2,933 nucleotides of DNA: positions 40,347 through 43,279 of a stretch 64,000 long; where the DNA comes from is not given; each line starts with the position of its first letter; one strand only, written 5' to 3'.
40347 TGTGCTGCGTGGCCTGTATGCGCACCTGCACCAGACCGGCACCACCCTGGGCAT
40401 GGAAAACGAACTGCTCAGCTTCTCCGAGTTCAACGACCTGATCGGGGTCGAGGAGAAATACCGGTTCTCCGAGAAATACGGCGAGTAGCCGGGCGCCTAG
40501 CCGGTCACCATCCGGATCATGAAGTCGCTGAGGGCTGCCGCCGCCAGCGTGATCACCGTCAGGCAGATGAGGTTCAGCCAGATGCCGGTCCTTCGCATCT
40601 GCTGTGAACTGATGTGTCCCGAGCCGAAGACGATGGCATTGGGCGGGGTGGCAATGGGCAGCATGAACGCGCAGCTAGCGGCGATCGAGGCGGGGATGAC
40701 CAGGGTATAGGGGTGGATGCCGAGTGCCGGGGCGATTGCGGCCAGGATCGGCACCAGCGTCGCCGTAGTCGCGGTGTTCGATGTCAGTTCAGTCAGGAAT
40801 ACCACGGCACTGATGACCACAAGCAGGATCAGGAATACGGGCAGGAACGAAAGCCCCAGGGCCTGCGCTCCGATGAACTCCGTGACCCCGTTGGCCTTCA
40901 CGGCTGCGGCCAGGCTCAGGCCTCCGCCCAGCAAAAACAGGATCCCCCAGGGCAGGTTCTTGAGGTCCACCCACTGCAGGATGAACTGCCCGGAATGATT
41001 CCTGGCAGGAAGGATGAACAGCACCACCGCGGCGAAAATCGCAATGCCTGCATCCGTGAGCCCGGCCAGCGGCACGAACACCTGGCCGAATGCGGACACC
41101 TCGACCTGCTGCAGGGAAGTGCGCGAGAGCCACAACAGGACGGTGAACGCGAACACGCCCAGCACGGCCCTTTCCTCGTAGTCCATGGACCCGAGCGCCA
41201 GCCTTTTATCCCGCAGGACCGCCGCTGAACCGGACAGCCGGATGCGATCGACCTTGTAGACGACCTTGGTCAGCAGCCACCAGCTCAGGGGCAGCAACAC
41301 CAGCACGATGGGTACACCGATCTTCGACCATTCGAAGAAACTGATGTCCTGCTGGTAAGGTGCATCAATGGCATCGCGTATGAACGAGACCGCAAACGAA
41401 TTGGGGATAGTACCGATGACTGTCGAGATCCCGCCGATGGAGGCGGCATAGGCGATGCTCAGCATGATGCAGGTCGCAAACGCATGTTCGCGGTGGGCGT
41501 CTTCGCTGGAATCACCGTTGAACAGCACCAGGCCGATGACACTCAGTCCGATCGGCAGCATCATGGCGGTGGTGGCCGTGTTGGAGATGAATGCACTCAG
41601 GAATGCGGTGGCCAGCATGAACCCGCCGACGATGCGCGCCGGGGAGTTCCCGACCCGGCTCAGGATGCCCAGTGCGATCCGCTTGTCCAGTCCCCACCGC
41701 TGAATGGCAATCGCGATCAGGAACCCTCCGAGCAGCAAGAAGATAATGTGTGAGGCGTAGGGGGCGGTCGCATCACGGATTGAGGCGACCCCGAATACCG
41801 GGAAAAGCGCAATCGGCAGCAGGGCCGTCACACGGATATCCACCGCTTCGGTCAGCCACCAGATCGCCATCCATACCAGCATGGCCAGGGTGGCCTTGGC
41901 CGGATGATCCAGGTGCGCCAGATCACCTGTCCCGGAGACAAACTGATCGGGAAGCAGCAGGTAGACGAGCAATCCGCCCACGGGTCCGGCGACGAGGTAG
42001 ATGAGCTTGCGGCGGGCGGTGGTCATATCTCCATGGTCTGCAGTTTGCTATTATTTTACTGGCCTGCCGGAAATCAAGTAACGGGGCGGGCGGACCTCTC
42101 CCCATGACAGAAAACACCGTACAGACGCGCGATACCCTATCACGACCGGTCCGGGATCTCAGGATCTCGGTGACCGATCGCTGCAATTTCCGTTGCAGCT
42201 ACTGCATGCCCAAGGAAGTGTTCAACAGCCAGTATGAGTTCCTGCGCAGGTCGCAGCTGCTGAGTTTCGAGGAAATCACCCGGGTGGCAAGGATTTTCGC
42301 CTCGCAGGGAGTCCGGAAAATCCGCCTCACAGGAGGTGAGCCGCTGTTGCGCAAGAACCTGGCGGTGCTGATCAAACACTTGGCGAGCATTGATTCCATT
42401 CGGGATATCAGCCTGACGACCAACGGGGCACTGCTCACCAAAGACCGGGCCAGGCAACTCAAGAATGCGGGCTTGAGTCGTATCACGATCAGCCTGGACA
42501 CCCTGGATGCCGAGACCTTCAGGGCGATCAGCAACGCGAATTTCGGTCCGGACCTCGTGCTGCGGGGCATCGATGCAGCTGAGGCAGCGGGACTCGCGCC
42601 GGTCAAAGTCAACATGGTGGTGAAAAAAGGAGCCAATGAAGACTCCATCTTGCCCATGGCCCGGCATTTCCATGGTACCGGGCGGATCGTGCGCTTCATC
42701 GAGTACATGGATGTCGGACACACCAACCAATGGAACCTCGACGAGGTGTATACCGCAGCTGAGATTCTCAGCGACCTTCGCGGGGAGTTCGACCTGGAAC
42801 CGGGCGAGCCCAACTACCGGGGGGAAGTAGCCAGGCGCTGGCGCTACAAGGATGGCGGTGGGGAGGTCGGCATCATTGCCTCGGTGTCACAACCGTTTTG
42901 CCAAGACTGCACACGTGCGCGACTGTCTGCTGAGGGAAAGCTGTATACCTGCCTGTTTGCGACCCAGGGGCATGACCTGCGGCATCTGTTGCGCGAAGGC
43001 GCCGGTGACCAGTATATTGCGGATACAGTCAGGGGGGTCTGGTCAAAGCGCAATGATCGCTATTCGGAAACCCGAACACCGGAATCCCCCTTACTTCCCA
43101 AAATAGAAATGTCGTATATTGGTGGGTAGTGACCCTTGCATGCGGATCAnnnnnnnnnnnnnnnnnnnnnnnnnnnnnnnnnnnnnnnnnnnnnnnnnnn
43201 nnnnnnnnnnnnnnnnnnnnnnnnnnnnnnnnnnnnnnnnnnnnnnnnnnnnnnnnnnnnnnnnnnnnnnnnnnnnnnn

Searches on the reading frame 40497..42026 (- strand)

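Call 34: search_protein_families(library=pfam, proteins=[window:40497-42026:-], max_evalue=0.001)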
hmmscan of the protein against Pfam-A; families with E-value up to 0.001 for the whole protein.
window:40497-42026:- (509 aa): 2 families
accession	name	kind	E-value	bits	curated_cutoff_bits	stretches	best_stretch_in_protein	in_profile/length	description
PF00939.25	Na_sulph_symp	-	9.9e-69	233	27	1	39-498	26-464/472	Sodium:sulfate symporter transmembrane region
PF03600.22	CitMHS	-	1.8e-50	172.4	31.9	1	55-440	2-329/336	Citrate transporter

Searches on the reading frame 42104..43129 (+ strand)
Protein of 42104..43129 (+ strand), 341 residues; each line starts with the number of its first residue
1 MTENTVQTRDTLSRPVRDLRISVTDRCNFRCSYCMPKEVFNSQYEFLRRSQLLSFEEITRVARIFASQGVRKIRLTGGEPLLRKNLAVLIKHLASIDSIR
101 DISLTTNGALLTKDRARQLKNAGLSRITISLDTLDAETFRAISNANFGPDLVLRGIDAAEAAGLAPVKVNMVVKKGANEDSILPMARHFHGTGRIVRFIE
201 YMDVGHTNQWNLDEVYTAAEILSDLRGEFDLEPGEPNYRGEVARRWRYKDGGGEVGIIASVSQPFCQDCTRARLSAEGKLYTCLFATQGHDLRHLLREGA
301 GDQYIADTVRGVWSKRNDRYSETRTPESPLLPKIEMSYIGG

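Call 7: search_protein_families(library=pfam, proteins=[window:42104-43129:+], max_evalue=0.01)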
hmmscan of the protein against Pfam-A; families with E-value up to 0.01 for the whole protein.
window:42104-43129:+ (341 aa): 3 families
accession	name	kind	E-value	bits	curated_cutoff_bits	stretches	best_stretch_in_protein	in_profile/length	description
PF06463.18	Mob_synth_C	-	8e-38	129.7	37.4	1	196-321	3-127/128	Molybdenum Cofactor Synthesis C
PF04055.27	Radical_SAM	-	1.3e-35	123.5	29.5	1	21-187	1-164/166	Radical SAM superfamily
PF13353.11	Fer4_12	-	2.9e-06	28.1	22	1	26-98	14-82/137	4Fe-4S single cluster domain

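Call 67: find_encoding_contigs(protein=window:42104-43126:+, flank=10000, max_places=10)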
Protein window:42104-43126:+ (341 aa): 2 contigs read that carry it; 1 place shown.
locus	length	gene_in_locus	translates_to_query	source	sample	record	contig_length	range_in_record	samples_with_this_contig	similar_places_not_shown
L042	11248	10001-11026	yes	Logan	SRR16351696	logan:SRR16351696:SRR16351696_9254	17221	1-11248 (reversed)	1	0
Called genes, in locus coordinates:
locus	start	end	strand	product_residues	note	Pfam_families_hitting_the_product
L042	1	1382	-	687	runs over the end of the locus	PF17804:TSP_NTD, PF00595:PDZ, PF03572:Peptidase_S41, PF11818:DUF3340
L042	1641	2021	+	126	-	-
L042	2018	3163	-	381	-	PF00155:Aminotran_1_2, PF00266:Aminotran_5 (faint), PF01041:DegT_DnrJ_EryC1, PF01053:Cys_Met_Meta_PP (weak), PF01212:Beta_elim_lyase (weak)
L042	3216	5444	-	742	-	PF00092:VWA, PF13519:VWA_2 (weak)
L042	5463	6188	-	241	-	PF00226:DnaJ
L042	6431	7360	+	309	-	PF00892:EamA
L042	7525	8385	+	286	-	PF13714:PEP_mutase, PF00463:ICL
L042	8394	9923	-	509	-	PF00939:Na_sulph_symp, PF03600:CitMHS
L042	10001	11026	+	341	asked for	PF04055:Radical_SAM, PF13353:Fer4_12 (weak), PF06463:Mob_synth_C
